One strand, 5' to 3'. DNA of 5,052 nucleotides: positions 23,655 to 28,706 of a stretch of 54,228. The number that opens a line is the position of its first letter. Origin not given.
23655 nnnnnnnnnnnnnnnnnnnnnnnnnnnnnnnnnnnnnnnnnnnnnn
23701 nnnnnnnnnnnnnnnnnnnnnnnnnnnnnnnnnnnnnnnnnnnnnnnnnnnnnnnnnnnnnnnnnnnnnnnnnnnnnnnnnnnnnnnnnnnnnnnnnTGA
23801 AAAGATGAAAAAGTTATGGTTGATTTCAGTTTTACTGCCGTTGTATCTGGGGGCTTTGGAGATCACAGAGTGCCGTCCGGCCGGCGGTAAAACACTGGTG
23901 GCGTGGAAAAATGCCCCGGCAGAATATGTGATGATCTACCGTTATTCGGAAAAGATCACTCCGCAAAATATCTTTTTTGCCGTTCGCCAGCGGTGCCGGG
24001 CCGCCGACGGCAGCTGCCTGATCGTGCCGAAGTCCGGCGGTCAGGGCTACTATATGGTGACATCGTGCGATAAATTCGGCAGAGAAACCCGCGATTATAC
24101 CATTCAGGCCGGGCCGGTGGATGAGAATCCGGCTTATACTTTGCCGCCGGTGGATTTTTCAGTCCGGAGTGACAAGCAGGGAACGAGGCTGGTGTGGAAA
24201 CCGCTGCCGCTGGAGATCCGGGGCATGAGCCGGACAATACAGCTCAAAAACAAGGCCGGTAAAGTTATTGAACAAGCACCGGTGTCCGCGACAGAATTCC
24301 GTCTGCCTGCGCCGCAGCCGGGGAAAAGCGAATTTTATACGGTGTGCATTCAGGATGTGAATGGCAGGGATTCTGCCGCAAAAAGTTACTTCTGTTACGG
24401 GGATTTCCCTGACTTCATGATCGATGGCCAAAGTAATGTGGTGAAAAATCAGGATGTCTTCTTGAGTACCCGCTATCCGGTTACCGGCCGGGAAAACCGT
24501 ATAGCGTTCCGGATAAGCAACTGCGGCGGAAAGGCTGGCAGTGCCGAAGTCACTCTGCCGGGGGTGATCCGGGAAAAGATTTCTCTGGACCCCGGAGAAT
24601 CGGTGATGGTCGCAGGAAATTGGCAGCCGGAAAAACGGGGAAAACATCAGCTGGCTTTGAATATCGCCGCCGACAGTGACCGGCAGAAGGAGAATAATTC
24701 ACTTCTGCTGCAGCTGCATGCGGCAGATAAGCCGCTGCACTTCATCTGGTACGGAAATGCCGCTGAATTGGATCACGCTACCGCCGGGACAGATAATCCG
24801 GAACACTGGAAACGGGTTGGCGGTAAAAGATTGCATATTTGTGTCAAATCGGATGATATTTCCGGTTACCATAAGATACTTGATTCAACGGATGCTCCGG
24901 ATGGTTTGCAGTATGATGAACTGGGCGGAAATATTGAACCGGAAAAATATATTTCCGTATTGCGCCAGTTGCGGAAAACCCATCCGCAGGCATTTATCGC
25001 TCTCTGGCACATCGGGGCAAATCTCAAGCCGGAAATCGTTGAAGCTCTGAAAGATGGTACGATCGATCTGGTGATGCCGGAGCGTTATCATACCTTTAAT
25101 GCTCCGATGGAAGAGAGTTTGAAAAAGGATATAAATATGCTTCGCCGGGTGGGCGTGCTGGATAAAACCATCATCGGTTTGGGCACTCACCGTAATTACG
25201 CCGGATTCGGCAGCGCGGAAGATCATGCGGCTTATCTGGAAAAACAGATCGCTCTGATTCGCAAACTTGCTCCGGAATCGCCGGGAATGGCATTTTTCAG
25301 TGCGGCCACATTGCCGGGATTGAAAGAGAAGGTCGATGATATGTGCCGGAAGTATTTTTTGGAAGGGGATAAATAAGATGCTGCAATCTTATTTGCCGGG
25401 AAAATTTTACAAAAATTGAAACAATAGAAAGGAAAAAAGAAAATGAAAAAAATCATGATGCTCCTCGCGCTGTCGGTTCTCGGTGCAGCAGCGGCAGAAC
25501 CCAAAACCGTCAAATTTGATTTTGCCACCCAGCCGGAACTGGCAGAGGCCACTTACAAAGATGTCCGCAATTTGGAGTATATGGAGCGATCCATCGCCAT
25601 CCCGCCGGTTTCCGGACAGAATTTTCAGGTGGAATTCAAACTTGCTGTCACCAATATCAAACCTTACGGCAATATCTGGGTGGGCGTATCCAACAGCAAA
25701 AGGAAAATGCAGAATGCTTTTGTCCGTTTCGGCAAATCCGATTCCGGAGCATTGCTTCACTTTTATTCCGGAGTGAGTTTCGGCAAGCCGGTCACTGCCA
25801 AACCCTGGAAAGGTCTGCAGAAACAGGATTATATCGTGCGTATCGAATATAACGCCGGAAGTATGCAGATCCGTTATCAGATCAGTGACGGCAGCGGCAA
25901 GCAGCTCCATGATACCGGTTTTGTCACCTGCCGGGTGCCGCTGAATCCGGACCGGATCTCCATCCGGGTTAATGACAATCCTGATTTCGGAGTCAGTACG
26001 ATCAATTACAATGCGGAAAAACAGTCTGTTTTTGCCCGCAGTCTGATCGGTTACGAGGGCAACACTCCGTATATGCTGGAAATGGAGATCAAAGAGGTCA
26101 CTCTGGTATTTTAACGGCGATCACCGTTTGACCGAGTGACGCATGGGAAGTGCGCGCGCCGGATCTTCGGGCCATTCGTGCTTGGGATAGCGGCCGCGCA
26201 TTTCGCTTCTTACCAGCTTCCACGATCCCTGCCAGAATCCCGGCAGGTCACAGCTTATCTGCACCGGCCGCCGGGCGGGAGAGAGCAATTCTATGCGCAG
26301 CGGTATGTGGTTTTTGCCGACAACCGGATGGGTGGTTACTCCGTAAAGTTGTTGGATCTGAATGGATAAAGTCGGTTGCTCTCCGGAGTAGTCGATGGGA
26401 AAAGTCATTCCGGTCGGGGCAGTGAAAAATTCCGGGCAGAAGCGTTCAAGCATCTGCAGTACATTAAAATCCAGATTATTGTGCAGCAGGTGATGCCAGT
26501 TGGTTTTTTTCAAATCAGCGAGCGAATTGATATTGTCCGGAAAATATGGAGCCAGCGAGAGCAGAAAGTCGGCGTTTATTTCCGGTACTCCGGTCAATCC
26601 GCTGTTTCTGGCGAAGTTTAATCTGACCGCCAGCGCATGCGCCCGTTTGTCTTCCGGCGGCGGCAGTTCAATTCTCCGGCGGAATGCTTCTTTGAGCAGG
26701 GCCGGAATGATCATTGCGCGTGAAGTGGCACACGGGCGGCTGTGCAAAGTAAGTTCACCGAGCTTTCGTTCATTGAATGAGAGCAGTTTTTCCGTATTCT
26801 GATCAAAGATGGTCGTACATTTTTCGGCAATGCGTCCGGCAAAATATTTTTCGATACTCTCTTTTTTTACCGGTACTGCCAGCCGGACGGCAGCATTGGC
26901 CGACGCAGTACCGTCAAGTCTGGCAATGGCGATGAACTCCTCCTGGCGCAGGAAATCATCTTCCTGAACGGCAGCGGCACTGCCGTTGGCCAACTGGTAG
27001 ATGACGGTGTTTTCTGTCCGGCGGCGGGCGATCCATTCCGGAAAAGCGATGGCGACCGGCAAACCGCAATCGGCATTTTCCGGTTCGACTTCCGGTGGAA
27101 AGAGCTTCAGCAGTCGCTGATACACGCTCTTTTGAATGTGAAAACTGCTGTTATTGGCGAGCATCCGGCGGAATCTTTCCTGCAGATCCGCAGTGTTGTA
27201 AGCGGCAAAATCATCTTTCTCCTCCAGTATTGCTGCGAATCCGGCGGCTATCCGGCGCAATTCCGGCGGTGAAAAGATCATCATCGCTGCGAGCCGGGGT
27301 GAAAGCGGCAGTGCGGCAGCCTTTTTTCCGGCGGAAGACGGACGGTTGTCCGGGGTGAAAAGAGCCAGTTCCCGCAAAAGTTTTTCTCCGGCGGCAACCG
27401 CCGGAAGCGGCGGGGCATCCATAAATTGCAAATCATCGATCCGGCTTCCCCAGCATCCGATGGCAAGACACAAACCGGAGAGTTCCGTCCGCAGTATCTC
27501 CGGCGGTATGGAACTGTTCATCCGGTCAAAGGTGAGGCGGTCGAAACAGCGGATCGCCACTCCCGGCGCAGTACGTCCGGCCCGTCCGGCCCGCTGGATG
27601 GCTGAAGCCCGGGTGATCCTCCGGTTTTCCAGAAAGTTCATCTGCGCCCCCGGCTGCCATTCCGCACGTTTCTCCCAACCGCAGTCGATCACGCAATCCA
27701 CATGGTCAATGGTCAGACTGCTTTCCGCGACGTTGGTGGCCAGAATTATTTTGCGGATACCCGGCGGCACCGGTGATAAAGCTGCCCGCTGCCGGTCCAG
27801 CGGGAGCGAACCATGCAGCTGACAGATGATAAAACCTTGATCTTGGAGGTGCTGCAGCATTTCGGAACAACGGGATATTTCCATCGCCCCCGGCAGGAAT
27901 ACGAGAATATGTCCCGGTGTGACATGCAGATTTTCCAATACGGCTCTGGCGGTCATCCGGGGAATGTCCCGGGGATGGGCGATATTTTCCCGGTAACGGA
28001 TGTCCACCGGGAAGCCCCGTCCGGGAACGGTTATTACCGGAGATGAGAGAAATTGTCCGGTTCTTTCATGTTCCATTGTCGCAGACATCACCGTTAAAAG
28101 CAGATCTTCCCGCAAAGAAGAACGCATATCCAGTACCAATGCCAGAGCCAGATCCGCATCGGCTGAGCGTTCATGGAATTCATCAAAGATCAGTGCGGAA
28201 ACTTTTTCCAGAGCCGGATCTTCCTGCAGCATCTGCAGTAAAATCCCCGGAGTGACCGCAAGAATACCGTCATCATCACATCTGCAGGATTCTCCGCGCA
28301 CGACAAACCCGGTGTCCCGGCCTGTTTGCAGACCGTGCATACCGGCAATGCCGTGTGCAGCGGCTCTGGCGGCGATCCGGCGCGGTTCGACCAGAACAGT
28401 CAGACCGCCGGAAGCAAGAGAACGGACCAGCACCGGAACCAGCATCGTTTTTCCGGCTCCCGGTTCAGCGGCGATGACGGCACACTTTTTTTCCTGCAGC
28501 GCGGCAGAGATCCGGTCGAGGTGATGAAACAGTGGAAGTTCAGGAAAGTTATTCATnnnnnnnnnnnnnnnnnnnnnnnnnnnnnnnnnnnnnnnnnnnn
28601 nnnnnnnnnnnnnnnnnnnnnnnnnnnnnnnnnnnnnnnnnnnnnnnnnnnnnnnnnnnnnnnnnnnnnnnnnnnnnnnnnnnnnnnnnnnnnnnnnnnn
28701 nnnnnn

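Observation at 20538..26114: Candidate pseudopilin-associated glycan-processing locus built from unannotated parts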

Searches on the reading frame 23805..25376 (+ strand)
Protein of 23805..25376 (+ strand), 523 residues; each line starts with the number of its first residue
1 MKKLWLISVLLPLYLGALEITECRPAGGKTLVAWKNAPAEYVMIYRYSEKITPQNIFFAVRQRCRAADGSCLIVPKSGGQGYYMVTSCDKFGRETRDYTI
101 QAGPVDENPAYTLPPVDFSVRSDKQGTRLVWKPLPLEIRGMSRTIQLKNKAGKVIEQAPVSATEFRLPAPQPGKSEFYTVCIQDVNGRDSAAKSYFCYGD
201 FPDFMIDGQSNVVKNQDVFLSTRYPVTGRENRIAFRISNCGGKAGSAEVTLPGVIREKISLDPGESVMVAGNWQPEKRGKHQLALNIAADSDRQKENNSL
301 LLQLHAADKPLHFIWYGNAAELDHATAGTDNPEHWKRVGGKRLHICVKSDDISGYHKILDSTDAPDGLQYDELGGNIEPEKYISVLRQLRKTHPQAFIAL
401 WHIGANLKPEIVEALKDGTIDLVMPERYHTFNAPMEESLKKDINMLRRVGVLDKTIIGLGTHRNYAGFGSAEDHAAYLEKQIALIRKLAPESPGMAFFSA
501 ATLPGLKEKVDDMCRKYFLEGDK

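Call 3: search_protein_families(library=pfam, proteins=[window:23805-25376:+], max_evalue=0.1)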
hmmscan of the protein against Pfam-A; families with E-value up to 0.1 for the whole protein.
window:23805-25376:+ (523 aa): 1 family
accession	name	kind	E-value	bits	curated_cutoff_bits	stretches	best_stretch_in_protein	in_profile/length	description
PF07705.17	CARDB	-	0.023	15.3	22.7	1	220-292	10-86/101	CARDB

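Call 4: search_protein_families(library=ncbifam, proteins=[window:23805-25376:+], max_evalue=0.1)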
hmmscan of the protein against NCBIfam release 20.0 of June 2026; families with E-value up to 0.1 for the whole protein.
window:23805-25376:+ (523 aa): 0 families

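Call 9: search_solved_structures(query=window:23805-25376:+, max_evalue=10)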
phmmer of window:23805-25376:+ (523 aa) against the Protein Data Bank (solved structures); distinct sequences matched with E-value up to 10: 0.

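Call 12: find_homologous_proteins(query=window:23805-25376:+)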
Query window:23805-25376:+ (523 aa): 9 proteins with E <= 0.001 among 8000 candidates.
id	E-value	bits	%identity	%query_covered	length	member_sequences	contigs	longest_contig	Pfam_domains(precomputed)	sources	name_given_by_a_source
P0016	0.0e+0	1195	98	100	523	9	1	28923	-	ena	-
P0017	8.4e-231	785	67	98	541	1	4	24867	-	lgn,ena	-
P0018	4.3e-222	757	64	99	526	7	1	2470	-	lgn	-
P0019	1.6e-160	554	50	96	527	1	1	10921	-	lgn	-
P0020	1.1e-157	544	49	96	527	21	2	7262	-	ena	-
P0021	3.6e-157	543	50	96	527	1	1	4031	-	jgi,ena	-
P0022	9.2e-156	538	49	97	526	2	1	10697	-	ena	-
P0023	4.2e-152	526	47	98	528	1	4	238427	-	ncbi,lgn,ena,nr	ncbi:MAG: hypothetical protein IJS14_01360 [Lentisphaeria bacterium]|nr:hypothetical protein [Lentis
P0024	5.1e-63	232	32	96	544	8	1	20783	-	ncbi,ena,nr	ncbi:MAG: hypothetical protein IJS08_18670 [Victivallales bacterium]|nr:hypothetical protein [Victiv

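Call 66: find_encoding_contigs(protein=P0024, flank=8000, max_places=2)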
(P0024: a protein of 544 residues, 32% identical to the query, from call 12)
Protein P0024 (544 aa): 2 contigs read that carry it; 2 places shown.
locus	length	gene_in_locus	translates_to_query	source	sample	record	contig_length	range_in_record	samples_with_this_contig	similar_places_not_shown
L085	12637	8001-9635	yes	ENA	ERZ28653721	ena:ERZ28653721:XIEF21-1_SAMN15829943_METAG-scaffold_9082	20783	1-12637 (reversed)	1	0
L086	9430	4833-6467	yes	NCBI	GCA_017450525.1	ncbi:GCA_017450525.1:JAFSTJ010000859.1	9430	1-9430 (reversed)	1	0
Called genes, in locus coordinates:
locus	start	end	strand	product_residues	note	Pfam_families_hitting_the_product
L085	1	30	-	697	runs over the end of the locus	PF16126:DUF4838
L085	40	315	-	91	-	-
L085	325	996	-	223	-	-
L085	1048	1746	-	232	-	-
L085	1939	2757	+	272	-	PF12833:HTH_18, PF00165:HTH_AraC (weak)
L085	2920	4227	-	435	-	PF04734:Ceramidase_alk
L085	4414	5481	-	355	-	PF01408:GFO_IDH_MocA, PF02894:GFO_IDH_MocA_C, PF22725:GFO_IDH_MocA_C3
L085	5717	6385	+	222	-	-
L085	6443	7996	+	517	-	-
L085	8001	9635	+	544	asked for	-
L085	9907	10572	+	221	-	-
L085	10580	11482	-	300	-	PF02498:Bro-N (faint), PF02661:Fic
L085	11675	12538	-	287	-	PF01261:AP_endonuc_2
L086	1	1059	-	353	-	PF04734:Ceramidase_alk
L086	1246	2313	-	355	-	PF01408:GFO_IDH_MocA, PF02894:GFO_IDH_MocA_C, PF22725:GFO_IDH_MocA_C3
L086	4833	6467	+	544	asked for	-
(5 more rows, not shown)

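Call 77: search_protein_families(library=padloc, proteins=[window:23805-25376:+], max_evalue=0.01)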
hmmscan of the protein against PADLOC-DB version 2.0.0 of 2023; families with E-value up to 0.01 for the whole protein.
window:23805-25376:+ (523 aa): 0 families

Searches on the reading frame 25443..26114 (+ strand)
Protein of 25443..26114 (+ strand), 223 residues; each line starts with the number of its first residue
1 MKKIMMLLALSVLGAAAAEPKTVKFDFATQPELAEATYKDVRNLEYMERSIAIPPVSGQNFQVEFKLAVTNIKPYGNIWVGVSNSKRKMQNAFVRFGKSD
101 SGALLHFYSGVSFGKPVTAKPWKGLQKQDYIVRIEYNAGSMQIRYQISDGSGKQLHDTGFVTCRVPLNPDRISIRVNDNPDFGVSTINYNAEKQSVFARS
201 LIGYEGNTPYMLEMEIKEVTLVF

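Call 3: search_protein_families(library=pfam, proteins=[window:25443-26114:+], max_evalue=0.1)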
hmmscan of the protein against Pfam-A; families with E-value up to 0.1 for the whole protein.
window:25443-26114:+ (223 aa): 0 families

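Call 4: search_protein_families(library=ncbifam, proteins=[window:25443-26114:+], max_evalue=0.1)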
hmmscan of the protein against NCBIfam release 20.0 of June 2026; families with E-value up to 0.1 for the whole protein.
window:25443-26114:+ (223 aa): 0 families

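Call 10: search_solved_structures(query=window:25443-26114:+, max_evalue=10)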
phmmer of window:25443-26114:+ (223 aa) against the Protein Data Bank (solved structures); distinct sequences matched with E-value up to 10: 0.

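Call 18: find_homologous_proteins(query=window:25443-26114:+)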
Query window:25443-26114:+ (223 aa): 4 proteins with E <= 0.001 among 283 candidates.
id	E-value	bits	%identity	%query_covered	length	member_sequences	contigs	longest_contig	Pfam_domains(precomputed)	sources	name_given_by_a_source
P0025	3.8e-143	492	100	100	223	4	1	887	-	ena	-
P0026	4.6e-104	365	70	100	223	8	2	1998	-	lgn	-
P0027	5.3e-104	364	71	100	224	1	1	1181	-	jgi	jgi:hypothetical protein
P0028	9.0e-99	347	69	100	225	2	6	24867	-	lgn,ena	-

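Call 54: search_solved_structures(query=A5, max_evalue=10)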
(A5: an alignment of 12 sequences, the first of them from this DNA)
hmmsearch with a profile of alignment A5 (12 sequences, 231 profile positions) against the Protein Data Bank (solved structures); distinct sequences matched with E-value up to 10: 3.
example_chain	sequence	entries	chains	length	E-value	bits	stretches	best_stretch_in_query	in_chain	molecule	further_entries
9cg2_A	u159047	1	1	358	0.77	12.1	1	136-186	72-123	Elp3/MiaA/NifB-like radical SAM core domain-containing protein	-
4al8_C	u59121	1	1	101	1.8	10.9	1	122-176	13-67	ENVELOPE PROTEIN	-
9igm_A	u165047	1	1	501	2.7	10.4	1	119-165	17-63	Chordin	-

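Call 55: search_protein_families(library=pfam, alignment_id=A5, max_evalue=1)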
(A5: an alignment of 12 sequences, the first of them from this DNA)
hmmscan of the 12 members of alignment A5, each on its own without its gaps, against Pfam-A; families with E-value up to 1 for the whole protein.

A. member 1, seq(223 aa): 0 families

B. families by the number of members that match (of 12 scanned): 5 families
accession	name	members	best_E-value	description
PF11589.14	DUF3244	1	0.077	Domain of unknown function (DUF3244)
PF09134.16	Invasin_D3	1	0.09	Invasin, domain 3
PF04269.17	DUF440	1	0.092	Protein of unknown function, DUF440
PF16459.11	Phage_TAC_13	1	0.2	Phage tail assembly chaperone, TAC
PF24534.1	HMA_PCA1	1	0.24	PCA1 HMA heavy metal-associated domain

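Call 77: search_protein_families(library=padloc, proteins=[window:25443-26114:+], max_evalue=0.01)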
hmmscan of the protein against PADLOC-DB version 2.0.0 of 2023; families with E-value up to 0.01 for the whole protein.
window:25443-26114:+ (223 aa): 0 families

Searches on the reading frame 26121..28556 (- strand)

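Call 23: search_protein_families(library=pfam, proteins=[window:26121-28556:-], max_evalue=0.001)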
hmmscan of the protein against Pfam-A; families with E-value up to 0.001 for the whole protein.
window:26121-28556:- (811 aa): 3 families
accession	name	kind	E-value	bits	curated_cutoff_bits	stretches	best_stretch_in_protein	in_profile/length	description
PF08482.15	HrpB_C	-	2e-42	145.1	25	1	674-799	7-133/133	ATP-dependent helicase C-terminal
PF00271.37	Helicase_C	-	1.5e-14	54.7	23.5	1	211-329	12-109/110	Helicase conserved C-terminal domain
PF00270.35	DEAD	-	4e-09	36.8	26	1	17-163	9-162/167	DEAD/DEAH box helicase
